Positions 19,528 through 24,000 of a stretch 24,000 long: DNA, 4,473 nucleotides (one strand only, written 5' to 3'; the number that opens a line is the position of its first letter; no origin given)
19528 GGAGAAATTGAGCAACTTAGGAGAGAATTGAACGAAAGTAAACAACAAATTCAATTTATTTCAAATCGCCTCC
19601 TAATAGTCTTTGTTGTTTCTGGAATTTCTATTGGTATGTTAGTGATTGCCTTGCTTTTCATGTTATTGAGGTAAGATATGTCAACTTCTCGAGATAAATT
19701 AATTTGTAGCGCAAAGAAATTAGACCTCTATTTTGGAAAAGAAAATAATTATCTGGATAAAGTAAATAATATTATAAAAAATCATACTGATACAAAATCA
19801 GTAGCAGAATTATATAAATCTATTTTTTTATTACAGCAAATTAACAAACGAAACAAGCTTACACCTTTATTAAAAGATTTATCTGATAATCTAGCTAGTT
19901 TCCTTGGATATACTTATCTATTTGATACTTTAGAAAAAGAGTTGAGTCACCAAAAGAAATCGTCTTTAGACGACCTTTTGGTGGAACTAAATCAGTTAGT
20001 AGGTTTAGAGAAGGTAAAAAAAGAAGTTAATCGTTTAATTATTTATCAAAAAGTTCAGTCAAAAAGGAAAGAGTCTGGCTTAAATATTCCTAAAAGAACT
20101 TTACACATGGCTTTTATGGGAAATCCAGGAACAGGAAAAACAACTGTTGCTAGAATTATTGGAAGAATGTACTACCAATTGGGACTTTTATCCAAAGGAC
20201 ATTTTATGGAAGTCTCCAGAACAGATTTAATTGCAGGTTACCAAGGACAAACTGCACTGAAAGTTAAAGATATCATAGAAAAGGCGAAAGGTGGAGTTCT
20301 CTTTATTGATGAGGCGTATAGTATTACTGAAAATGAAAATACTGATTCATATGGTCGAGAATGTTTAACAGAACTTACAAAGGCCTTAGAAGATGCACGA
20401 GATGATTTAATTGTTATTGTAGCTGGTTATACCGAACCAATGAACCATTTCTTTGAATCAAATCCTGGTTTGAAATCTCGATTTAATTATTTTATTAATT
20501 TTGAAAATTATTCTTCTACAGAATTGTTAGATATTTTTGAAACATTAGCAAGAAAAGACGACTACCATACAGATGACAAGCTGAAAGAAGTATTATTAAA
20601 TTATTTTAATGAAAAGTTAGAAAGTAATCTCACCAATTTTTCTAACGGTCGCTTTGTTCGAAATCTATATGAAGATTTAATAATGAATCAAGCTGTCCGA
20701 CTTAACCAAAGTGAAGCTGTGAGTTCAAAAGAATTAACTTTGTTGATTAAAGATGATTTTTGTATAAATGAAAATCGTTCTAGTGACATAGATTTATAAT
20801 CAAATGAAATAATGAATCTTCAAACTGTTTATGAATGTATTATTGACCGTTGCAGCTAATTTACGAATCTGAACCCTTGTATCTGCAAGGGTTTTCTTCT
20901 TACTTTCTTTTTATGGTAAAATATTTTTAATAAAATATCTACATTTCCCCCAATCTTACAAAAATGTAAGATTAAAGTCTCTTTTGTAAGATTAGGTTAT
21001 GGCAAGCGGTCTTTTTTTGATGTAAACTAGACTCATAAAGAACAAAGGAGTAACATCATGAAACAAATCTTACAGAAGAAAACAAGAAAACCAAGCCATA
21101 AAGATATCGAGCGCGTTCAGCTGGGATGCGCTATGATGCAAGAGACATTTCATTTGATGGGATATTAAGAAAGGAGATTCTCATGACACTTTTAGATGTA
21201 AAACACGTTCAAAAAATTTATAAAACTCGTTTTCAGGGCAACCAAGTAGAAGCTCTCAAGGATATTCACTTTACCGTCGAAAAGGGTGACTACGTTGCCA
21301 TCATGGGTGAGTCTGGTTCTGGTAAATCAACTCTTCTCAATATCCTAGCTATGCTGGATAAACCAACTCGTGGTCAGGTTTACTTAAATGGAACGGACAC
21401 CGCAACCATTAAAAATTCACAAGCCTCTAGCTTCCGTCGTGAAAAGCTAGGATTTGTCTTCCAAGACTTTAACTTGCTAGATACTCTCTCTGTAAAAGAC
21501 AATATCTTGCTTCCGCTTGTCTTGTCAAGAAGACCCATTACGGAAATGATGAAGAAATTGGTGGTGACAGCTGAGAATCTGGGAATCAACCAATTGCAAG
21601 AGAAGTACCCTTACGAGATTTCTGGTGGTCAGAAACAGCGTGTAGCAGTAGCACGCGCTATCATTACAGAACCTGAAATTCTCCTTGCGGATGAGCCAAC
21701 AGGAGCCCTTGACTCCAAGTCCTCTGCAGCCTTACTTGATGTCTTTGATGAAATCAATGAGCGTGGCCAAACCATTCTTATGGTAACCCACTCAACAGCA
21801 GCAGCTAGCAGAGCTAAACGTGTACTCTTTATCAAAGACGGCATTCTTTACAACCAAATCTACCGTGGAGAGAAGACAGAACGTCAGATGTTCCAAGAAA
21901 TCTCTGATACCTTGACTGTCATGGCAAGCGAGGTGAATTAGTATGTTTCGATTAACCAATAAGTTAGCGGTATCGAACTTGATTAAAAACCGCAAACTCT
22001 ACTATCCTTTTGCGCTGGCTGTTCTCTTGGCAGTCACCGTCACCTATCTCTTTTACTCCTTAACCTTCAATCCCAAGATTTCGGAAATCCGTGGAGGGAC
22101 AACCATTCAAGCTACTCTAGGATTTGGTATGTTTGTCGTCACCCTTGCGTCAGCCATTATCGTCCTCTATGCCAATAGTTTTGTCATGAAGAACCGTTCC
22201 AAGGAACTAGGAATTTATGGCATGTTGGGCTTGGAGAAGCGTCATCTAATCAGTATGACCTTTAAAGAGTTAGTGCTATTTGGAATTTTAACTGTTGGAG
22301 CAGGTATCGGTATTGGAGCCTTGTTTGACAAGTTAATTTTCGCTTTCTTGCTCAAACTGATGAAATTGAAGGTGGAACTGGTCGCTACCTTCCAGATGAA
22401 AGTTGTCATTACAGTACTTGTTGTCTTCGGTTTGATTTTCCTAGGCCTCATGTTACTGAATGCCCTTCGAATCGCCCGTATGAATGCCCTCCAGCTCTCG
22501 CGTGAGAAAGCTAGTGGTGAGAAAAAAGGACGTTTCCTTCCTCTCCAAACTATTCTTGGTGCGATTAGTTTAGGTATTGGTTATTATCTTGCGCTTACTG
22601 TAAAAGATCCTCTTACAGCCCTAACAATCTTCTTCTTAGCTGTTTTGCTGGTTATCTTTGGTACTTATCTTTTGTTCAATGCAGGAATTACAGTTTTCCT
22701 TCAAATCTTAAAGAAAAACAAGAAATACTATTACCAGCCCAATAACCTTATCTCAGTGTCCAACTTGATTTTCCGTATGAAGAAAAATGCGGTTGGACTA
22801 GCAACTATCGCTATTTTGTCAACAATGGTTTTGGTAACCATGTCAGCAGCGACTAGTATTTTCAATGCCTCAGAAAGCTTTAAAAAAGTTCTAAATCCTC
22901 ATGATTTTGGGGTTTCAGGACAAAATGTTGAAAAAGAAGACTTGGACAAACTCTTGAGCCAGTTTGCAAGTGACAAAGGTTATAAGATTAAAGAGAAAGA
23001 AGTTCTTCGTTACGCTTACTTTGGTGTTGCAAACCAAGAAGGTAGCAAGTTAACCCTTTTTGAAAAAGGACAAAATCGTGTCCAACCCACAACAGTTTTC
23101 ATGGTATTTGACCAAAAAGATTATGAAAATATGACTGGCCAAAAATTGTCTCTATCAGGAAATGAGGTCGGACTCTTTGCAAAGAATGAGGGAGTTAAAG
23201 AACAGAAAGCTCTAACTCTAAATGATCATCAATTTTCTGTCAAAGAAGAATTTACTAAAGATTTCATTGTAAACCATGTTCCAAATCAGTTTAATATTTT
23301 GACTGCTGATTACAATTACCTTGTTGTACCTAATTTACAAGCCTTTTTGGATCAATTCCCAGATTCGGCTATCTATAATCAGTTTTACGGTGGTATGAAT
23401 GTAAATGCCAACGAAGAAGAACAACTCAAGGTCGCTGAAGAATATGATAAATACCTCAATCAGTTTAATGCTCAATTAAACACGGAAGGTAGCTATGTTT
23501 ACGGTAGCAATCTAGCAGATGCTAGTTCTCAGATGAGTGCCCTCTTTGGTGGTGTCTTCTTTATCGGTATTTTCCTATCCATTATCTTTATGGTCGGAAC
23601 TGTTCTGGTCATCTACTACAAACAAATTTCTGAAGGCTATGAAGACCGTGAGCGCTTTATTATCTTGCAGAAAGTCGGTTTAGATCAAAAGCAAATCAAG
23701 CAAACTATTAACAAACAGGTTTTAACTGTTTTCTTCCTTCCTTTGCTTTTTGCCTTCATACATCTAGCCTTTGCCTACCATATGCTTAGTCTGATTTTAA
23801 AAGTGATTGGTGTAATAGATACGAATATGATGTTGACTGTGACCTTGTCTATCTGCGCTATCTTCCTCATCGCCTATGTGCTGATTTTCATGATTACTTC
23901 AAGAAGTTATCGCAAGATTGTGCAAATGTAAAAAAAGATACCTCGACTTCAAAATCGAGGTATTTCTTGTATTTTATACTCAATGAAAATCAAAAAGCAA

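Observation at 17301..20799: Candidate undescribed three-gene membrane-associated system: HNH-like glycine-zipper coiled-coil protein, tail-anchored coiled-coil protein and CbbX/SpoVK-type AAA+ ATPase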

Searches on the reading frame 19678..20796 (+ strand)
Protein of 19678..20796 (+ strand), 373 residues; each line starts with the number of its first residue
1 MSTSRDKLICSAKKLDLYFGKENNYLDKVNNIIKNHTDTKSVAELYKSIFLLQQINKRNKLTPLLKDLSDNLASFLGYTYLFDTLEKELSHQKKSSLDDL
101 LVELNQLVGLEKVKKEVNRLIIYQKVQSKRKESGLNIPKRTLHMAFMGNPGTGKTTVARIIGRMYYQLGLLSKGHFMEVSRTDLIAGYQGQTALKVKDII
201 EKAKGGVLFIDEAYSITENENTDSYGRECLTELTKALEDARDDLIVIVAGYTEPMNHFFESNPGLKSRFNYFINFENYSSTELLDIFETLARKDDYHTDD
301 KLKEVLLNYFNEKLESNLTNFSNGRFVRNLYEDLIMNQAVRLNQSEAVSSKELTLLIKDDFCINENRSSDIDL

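Call 3: search_protein_families(library=pfam, proteins=[window:19678-20796:+], max_evalue=1)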
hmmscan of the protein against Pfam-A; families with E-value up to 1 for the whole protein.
window:19678-20796:+ (373 aa): 21 families
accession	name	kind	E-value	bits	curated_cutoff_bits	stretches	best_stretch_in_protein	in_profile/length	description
PF00004.35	AAA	-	4.9e-19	69.5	21.2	1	144-276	1-130/131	ATPase family associated with various cellular activities (AAA)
PF17866.7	AAA_lid_6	-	2.4e-15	56.8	24.3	1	301-361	2-60/60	AAA lid domain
PF00910.28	RNA_helicase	-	4e-05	24.5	21.5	1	146-205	3-64/105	RNA helicase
PF13401.12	AAA_22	-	5.3e-05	24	27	1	143-167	7-31/130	AAA domain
PF06309.17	Torsin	-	0.00018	22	27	1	136-174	48-86/127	Torsin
PF05496.18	RuvB_N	-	0.00028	21.1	27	1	104-219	6-99/159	Holliday junction DNA helicase RuvB P-loop domain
PF20720.3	nSTAND3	-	0.00056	20.1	27.2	1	145-288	21-150/155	Novel STAND NTPase 3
PF13521.12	AAA_28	-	0.0009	19.9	27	1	145-248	3-116/164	AAA domain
PF12977.12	DUF3861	-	0.0013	19.4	27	0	12-76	20-85/90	Domain of Unknown Function with PDB structure (DUF3861)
PF01078.27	Mg_chelatase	-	0.0014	18.5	20.3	1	143-191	24-69/207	Magnesium chelatase, subunit ChlI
PF07728.20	AAA_5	-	0.0017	18.8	22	1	146-269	4-139/139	AAA domain (dynein-related subfamily)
PF13238.12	AAA_18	-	0.01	16.7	29.4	1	147-172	4-32/128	AAA domain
PF00158.32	Sigma54_activat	-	0.011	15.8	20.2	1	137-213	18-102/168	Sigma-54 interaction domain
PF14532.12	Sigma54_activ_2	-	0.033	14.9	25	0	140-220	20-85/138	Sigma-54 interaction domain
PF00005.33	ABC_tran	-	0.037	15.1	25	1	143-167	13-37/137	ABC transporter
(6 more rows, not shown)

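Call 4: search_protein_families(library=padloc, proteins=[window:19678-20796:+], max_evalue=1)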
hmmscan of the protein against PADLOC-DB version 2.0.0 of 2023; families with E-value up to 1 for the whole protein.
window:19678-20796:+ (373 aa): 6 families
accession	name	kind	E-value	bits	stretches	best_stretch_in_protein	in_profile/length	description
PDLC02196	IetA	-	2.1e-10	38.6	1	106-322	90-294/374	-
PDLC03838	DolB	-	2.8e-09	34.7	2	265-341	292-369/375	-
PDLC04232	IetA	-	3.3e-08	31.3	1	102-217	80-187/330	-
PDLC00915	TRIP13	-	1.9e-05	22.2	1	144-202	66-124/302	TRIP13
PDLC02195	IetA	-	6.1e-05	20.5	1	108-165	107-161/395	-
PDLC04140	mad8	-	0.00018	19.2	1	142-334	28-166/314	mads_8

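Call 5: search_protein_families(library=ncbifam, proteins=[window:19678-20796:+], max_evalue=1)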
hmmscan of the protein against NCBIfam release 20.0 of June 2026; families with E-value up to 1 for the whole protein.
window:19678-20796:+ (373 aa): 34 families (the best 25 are shown)
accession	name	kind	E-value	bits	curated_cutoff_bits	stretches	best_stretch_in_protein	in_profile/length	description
TIGR02881.1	spore_V_K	equivalog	1.3e-83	280.1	422.95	1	102-361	3-261/261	stage V sporulation protein K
TIGR03922.1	T7SS_EccA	equivalog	1.6e-68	231.6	466.65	1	101-360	272-547/557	type VII secretion AAA-ATPase EccA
TIGR02880.1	cbbX_cfxQ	equivalog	1.5e-67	227.9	459.25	1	92-360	8-277/284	CbbX protein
TIGR01241.2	FtsH_fam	equivalog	2.7e-09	36.3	600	1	90-220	147-270/598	ATP-dependent zinc metalloprotease FtsH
NF008004.0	PRK10733.1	equivalog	1.1e-08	33.6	1008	1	98-217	145-257/644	ATP-dependent zinc metalloprotease FtsH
NF003069.1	PRK03992.1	subfamily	2.3e-07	30.3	500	1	101-219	127-239/379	proteasome-activating nucleotidase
TIGR01242.2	TIGR01242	subfamily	9.6e-07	28.1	500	1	103-230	112-235/362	proteasome-activating nucleotidase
NF042959.1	IteA_antiphage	equivalog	1.3e-06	27.8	510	1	110-219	97-198/367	anti-phage ATPase IteA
NF000868.0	PRK00080.1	equivalog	2.3e-06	26.8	282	1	103-218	23-116/330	Holliday junction branch migration DNA helicase RuvB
TIGR00635.1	ruvB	equivalog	1.9e-05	23.9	299.05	1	104-217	3-94/305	Holliday junction branch migration DNA helicase RuvB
TIGR01243.1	CDC48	subfamily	6.5e-05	21.4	802.65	1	102-223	450-565/733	CDC48 family AAA ATPase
NF041006.2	cell_div_CdvC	equivalog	0.0001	21.3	650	1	101-214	99-208/370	cell division protein CdvC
TIGR02903.1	spore_lon_C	equivalog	0.00022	19.9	678.8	0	143-161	177-195/615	Lon family ATP-dependent protease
TIGR01351.1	adk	subfamily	0.00099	18.8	168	1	145-202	3-54/212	adenylate kinase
TIGR02928.1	TIGR02928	subfamily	0.0011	17.8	181.3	1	196-299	120-219/366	orc1/cdc6 family replication initiation protein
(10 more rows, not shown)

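Call 10: search_solved_structures(query=window:19678-20796:+, max_evalue=0.00001)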
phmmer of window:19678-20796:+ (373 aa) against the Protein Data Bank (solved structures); distinct sequences matched with E-value up to 0.00001: 64 (the best 60 are shown).
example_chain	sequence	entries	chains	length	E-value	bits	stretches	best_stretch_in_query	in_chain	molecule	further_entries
3zuh_A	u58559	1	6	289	1.2e-53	185.9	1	95-360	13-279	PROTEIN CBBX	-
3syk_A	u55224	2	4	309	1.3e-53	185.8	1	95-360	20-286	Protein CbbX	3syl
9lur_A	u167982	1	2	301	3.2e-45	158.2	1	97-340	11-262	ESX-1 secretion system protein EccA1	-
5vc7_A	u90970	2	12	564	6.4e-11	45.4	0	135-255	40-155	VCP-like ATPase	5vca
5g4g_A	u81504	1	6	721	1.1e-10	44.6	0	134-255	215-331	VCP-LIKE ATPASE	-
5g4f_A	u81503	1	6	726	1.1e-10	44.6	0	134-255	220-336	VCP-LIKE ATPASE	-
6oaa_B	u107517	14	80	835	3.9e-10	42.8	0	51-218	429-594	Cell division control protein 48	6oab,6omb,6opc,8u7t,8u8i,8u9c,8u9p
8dar_A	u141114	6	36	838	3.9e-10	42.8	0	51-218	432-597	Cell division control protein 48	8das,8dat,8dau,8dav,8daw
9ox9_A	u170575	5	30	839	4.1e-10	42.7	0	25-218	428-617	vesicle-fusing ATPase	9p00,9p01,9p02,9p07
7rlb_A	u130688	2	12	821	4.3e-10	42.6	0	48-218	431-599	Transitional endoplasmic reticulum ATPase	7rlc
7wub_C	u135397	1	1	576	5.2e-10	42.4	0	49-218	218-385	Transitional endoplasmic reticulum ATPase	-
7wub_D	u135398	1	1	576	5.2e-10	42.4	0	49-218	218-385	Transitional endoplasmic reticulum ATPase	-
8r0e_A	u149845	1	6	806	5.9e-10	42.2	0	49-218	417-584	Transitional endoplasmic reticulum ATPase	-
6mck_A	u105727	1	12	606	6.5e-10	42.1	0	49-218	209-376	Transitional endoplasmic reticulum ATPase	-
6oa9_A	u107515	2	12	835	9.5e-10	41.5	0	51-218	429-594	Cell division control protein 48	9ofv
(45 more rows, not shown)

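Call 67: search_protein_families(library=phrogs, proteins=[window:19678-20796:+], max_evalue=0.01)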
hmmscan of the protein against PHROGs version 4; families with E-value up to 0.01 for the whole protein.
window:19678-20796:+ (373 aa): 9 families
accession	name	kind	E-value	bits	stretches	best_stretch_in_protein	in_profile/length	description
phrog_4339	-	unknown function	1.3e-32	114.6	1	96-354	281-523/552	-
phrog_3757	-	unknown function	8.7e-17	62.6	1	81-324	64-302/367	-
phrog_168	-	DNA, RNA and nucleotide metabolism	5.1e-08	34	1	130-292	32-175/314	clamp loader of DNA polymerase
phrog_4871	-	other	1.1e-07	31.7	1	85-295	163-372/764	ATP-dependent protease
phrog_5846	-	DNA, RNA and nucleotide metabolism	1.4e-07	32.1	1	104-319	15-197/380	clamp loader of DNA polymerase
phrog_30773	-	unknown function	3.2e-07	30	1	101-216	159-267/666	-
phrog_9172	-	unknown function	1.4e-05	25.1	1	144-221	110-183/509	-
phrog_10401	-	other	2.7e-05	24.1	1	119-233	457-546/667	ATPase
phrog_11838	-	DNA, RNA and nucleotide metabolism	0.0069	16.6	1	146-301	45-182/420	clamp loader of DNA polymerase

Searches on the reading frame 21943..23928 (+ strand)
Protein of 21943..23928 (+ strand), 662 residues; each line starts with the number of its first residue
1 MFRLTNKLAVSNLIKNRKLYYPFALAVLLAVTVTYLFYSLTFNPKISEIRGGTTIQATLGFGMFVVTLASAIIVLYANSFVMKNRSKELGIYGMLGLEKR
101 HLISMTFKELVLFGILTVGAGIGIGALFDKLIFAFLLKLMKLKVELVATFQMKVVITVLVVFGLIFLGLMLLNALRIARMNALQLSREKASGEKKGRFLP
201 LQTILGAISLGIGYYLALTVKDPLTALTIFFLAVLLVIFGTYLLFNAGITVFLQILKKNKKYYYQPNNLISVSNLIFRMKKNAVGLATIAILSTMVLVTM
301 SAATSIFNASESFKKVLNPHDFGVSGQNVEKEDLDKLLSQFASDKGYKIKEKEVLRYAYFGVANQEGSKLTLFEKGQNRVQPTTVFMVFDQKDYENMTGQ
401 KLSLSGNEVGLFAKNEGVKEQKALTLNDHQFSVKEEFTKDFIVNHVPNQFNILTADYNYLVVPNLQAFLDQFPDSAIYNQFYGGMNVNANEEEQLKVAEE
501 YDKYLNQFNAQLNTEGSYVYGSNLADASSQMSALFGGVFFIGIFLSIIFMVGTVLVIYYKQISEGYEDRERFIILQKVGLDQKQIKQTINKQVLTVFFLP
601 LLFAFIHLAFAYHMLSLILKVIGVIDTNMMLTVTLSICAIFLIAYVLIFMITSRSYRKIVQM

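Call 94: search_protein_families(library=pfam, proteins=[window:21943-23928:+], max_evalue=0.001)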
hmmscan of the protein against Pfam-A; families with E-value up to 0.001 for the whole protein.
window:21943-23928:+ (662 aa): 1 family
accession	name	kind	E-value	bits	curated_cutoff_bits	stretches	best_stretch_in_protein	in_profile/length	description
PF02687.27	FtsX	-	5.2e-17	62.5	25.5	2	61-181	2-119/120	FtsX-like permease C-terminal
